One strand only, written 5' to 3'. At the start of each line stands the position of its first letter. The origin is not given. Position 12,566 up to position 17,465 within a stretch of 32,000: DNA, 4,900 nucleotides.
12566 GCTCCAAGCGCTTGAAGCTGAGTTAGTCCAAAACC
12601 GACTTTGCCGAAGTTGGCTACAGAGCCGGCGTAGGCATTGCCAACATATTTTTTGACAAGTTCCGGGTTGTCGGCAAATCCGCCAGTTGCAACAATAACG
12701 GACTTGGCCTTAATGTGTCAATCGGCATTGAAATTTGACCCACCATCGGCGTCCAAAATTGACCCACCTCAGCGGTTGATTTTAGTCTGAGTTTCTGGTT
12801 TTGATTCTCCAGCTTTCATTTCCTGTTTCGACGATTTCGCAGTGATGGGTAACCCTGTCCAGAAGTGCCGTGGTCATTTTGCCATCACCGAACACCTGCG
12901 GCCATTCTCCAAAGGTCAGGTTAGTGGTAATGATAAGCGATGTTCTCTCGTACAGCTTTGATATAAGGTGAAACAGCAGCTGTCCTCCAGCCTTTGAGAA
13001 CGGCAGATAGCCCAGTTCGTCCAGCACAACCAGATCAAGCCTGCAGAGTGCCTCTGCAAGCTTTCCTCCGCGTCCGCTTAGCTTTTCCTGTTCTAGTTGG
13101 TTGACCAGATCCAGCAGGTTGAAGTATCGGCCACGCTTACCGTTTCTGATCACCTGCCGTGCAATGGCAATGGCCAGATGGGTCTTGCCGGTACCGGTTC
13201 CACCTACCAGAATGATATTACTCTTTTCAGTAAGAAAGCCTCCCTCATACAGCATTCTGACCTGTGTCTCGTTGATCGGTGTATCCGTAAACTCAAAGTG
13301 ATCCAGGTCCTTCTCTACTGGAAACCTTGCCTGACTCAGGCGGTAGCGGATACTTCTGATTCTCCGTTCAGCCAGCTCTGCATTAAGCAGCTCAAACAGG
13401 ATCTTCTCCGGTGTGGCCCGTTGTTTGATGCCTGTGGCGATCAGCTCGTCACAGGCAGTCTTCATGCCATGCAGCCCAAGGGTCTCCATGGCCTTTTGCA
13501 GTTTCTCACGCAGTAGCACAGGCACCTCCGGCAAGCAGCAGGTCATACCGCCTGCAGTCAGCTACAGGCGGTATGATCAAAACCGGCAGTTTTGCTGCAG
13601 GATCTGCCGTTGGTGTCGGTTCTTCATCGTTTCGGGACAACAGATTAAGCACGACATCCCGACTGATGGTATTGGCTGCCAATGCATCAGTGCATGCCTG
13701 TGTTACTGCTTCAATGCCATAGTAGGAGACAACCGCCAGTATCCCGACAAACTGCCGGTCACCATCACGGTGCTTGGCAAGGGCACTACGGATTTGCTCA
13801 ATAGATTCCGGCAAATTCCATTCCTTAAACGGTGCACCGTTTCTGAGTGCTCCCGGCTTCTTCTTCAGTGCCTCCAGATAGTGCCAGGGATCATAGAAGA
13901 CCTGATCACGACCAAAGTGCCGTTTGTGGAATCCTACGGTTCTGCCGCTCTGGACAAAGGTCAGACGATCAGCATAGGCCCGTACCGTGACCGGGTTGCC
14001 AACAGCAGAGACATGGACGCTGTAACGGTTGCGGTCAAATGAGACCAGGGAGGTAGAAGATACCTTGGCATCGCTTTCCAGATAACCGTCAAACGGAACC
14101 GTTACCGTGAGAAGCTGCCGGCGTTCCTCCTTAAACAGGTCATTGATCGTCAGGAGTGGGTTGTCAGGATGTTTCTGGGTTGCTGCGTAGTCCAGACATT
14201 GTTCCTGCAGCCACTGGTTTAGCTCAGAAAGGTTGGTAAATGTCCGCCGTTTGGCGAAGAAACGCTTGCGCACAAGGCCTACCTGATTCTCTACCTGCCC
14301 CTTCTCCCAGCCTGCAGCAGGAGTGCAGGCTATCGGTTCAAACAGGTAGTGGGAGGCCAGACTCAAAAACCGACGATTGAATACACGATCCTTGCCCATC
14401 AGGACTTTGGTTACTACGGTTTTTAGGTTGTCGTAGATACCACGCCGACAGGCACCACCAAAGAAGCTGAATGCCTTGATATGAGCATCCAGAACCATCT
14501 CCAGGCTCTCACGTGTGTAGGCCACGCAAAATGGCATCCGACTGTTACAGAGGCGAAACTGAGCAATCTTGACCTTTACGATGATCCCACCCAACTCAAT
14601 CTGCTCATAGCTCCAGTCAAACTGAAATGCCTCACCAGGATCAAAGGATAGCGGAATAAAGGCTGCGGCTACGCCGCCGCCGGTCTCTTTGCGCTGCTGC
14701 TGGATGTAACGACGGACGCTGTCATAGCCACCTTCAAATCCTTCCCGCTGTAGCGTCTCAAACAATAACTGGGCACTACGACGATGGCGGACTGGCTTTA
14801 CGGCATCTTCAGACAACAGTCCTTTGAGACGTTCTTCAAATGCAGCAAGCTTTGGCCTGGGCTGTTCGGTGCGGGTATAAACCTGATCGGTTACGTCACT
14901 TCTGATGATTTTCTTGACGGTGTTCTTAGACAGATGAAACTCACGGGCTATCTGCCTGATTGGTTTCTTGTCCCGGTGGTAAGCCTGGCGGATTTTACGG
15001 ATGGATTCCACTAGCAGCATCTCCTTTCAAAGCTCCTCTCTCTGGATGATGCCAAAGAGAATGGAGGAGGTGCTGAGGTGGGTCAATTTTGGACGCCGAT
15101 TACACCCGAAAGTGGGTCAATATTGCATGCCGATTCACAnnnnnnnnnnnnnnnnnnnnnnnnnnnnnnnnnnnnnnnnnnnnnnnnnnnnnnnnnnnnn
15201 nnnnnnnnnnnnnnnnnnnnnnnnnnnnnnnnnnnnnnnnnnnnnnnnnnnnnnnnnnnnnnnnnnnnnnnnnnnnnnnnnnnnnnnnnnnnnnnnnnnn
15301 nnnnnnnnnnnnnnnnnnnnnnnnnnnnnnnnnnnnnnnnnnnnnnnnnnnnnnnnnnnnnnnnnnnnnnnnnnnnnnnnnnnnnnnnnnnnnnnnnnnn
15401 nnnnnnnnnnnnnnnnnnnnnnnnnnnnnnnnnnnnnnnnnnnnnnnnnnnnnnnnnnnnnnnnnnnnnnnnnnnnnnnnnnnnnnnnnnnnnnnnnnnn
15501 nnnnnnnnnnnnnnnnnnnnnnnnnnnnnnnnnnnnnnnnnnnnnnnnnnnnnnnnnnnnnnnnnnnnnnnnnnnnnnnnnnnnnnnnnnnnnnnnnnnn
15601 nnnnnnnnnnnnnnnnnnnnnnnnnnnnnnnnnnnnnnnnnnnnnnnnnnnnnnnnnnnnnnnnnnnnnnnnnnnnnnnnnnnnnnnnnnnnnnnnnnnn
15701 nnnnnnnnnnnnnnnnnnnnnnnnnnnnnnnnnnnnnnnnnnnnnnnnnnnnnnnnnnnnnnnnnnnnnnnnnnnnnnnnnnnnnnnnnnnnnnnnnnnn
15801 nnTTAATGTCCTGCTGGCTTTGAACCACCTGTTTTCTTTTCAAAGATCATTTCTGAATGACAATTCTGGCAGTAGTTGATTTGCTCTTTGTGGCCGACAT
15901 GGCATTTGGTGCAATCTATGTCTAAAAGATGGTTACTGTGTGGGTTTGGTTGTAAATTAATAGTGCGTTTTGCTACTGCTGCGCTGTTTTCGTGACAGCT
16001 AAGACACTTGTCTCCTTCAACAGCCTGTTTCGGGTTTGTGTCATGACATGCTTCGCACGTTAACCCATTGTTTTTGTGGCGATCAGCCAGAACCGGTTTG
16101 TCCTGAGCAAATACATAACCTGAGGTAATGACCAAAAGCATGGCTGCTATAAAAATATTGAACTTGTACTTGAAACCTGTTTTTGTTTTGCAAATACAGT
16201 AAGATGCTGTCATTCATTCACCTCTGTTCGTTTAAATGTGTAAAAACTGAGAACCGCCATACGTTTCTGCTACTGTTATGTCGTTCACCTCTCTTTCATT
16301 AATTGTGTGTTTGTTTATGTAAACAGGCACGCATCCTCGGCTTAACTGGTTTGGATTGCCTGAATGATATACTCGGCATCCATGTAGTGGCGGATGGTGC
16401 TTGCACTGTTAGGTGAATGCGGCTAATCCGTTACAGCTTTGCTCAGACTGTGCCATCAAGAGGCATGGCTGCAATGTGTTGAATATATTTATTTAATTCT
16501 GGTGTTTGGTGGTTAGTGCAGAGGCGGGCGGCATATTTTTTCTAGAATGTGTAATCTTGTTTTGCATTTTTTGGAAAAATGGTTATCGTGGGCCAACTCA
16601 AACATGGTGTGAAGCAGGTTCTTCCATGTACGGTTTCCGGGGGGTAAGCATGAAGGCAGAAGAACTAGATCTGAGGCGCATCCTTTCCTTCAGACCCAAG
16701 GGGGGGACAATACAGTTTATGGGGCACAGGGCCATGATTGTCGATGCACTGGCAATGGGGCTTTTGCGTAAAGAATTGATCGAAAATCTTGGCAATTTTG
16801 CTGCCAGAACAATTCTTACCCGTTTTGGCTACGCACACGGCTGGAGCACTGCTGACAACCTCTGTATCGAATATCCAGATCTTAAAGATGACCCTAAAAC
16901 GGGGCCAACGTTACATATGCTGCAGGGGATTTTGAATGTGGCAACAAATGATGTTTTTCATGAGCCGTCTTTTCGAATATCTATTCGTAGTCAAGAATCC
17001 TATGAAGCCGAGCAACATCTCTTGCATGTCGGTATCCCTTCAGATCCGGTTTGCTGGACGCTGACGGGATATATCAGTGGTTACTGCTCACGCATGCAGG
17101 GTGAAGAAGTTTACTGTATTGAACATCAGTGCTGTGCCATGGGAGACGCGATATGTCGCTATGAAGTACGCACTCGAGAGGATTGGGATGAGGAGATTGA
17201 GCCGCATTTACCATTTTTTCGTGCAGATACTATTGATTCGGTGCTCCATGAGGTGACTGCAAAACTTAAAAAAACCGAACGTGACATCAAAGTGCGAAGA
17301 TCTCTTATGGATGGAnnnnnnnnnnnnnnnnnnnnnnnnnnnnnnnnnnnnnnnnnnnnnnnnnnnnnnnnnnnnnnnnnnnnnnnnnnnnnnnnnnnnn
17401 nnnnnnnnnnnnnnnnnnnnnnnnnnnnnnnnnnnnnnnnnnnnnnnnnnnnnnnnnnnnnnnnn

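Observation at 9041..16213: Operon linking tetrahaem cytochrome c, a periplasmic KstD/flavocytochrome-like flavoprotein, a phenol-pathway-type OM channel and a dedicated chemoreceptor: candidate periplasmic respiratory reductase module of unknown substrate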

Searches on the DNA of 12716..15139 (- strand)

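Call 80: search_dna_similar(query=window:12716-15139:-, collection=plasmids, mode=near, max_rows=8)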
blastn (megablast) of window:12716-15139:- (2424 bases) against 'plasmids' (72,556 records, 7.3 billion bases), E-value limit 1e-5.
Records with a match: 2; places in all: 2; records where one place covers at least 80% of the query: 0.
Best place of each record, by identity: 95-99% 1; 80-90% 1.
By first word of the organism name: Trichlorobacter 1; Rhizobium 1.
By predicted mobility (MOB-suite, as given by PLSDB): non-mobilizable 1; conjugative 1.
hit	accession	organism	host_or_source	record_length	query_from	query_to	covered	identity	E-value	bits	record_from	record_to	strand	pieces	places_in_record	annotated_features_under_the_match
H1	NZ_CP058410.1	Trichlorobacter lovleyi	whole genome,river sediment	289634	2276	2424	6%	96.6%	3e-62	248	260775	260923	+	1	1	none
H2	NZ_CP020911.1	Rhizobium etli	Phaseolus vulgaris,cell culture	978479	781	853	3%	85.1%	5e-10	75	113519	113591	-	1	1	istA: IS21 family transposase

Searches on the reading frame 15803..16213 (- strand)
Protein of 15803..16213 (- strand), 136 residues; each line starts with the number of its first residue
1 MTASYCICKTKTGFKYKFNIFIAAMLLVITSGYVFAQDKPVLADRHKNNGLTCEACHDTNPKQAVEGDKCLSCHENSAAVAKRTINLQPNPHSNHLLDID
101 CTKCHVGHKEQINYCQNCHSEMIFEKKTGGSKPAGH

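Call 3: search_protein_families(library=pfam, proteins=[window:15803-16213:-], max_evalue=0.01)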
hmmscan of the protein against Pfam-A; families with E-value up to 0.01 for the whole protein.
window:15803-16213:- (136 aa): 3 families
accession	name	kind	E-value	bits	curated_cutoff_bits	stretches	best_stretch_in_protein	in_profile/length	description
PF14537.11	Cytochrom_c3_2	-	1.4e-19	70.8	25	1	46-120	2-79/79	Cytochrome c3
PF02085.21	Cytochrom_CIII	-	9.1e-06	26.4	22.9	0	44-79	24-58/101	Class III cytochrome C family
PF14522.11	Cytochrome_C7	-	2e-05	24.8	24.8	0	44-75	35-67/67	Cytochrome c7 and related cytochrome c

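Call 9: search_protein_families(library=ncbifam, proteins=[window:15803-16213:-], max_evalue=0.001)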
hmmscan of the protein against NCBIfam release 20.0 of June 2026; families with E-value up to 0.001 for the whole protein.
window:15803-16213:- (136 aa): 2 families
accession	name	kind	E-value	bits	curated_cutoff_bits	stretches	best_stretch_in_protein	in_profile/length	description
NF047727.1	4hemeCytCCctA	equivalog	2.6e-10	40.4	180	1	18-120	7-105/109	tetraheme c-type cytochrome CctA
NF051471.1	cytcCgr1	equivalog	3e-07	30.3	340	1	72-122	138-189/204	cytochrome c-type protein Cgr1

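Call 57: search_solved_structures(query=window:15803-16213:-, max_evalue=1, show_alignments=2)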
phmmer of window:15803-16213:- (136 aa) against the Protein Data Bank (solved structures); distinct sequences matched with E-value up to 1: 25.
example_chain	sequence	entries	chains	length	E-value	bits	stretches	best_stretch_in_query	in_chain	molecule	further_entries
1qo8_A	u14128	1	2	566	2.7e-10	43.5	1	46-121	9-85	FLAVOCYTOCHROME C3 FUMARATE REDUCTASE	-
1d4d_A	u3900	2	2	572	3.9e-10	43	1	41-129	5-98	FLAVOCYTOCHROME C FUMARATE REDUCTASE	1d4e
1d4c_A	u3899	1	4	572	3.9e-10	43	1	41-129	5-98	FLAVOCYTOCHROME C FUMARATE REDUCTASE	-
2b7s_A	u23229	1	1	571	3.4e-08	36.7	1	42-120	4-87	Fumarate reductase flavoprotein subunit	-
1jrx_A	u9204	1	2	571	3.4e-08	36.7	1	42-120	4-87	FLAVOCYTOCHROME C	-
1jry_A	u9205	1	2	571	3.4e-08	36.7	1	42-120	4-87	FLAVOCYTOCHROME C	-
1jrz_A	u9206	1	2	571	3.4e-08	36.7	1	42-120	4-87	FLAVOCYTOCHROME C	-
1qjd_A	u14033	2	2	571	3.4e-08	36.7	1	42-120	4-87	FLAVOCYTOCHROME C3 | Fumarate reductase flavoprotein subunit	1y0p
1kss_A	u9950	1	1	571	3.4e-08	36.7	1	42-120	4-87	flavocytochrome c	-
1q9i_A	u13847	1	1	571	3.4e-08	36.7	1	42-120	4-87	flavocytochrome c3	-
2b7r_A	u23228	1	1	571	3.4e-08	36.7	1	42-120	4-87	Fumarate reductase flavoprotein subunit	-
1ksu_A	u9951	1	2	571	3.4e-08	36.7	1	42-120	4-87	flavocytochrome c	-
1e39_A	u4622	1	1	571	3.5e-08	36.7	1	42-120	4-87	FUMARATE REDUCTASE FLAVOPROTEIN SUBUNIT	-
1lj1_A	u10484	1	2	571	3.5e-08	36.7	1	42-120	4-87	flavocytochrome c3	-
1m64_A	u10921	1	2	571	3.5e-08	36.7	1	42-120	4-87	flavocytochrome c3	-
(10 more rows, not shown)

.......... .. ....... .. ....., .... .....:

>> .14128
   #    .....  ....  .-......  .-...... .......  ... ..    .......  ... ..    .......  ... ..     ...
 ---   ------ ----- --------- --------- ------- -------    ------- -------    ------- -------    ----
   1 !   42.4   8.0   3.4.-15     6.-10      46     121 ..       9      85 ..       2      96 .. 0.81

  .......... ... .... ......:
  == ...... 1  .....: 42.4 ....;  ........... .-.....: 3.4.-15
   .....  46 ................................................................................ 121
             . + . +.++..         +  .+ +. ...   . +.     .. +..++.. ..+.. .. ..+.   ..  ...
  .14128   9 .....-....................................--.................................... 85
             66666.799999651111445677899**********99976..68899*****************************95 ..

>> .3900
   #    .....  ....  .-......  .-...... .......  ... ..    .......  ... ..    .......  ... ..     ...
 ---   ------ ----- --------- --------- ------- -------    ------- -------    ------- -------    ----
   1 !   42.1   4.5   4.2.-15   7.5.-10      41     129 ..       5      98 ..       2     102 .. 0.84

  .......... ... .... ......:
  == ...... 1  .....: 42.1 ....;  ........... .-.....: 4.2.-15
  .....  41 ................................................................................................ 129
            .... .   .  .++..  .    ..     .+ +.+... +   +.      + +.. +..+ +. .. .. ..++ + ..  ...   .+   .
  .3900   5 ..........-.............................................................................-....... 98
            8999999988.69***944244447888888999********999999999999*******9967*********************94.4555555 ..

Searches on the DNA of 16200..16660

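Call 96: search_rna_families(source=window, start=16200, end=16660, threshold=evalue, max_evalue=1)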
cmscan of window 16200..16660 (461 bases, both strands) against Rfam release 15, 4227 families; matches with E-value up to 1: 0.
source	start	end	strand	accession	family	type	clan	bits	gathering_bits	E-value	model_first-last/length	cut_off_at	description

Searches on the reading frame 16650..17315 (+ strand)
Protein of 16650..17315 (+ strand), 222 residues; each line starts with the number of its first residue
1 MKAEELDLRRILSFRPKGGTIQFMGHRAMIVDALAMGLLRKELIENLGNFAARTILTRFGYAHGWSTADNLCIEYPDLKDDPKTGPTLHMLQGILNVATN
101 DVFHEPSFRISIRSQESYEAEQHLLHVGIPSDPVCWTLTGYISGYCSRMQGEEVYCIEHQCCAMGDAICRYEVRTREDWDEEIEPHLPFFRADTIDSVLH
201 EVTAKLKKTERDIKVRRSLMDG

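Call 39: search_solved_structures(query=window:16650-17315:+, max_evalue=0.01, show_alignments=3)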
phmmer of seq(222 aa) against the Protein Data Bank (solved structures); distinct sequences matched with E-value up to 0.01: 4.
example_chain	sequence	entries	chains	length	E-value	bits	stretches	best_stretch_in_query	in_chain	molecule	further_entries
5kbe_A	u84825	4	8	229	5.6e-22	81.5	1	8-205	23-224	MopR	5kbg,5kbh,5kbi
7vqf_A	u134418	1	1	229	7.2e-21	77.8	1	8-205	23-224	Phenol sensing regulator, MopR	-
5fru_A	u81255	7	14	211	2.2e-20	76.2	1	7-194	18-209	Positive phenol-degradative gene regulator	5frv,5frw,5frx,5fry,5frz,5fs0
6iy8_A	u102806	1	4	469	2.8e-20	75.9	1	10-208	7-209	Positive regulator CapR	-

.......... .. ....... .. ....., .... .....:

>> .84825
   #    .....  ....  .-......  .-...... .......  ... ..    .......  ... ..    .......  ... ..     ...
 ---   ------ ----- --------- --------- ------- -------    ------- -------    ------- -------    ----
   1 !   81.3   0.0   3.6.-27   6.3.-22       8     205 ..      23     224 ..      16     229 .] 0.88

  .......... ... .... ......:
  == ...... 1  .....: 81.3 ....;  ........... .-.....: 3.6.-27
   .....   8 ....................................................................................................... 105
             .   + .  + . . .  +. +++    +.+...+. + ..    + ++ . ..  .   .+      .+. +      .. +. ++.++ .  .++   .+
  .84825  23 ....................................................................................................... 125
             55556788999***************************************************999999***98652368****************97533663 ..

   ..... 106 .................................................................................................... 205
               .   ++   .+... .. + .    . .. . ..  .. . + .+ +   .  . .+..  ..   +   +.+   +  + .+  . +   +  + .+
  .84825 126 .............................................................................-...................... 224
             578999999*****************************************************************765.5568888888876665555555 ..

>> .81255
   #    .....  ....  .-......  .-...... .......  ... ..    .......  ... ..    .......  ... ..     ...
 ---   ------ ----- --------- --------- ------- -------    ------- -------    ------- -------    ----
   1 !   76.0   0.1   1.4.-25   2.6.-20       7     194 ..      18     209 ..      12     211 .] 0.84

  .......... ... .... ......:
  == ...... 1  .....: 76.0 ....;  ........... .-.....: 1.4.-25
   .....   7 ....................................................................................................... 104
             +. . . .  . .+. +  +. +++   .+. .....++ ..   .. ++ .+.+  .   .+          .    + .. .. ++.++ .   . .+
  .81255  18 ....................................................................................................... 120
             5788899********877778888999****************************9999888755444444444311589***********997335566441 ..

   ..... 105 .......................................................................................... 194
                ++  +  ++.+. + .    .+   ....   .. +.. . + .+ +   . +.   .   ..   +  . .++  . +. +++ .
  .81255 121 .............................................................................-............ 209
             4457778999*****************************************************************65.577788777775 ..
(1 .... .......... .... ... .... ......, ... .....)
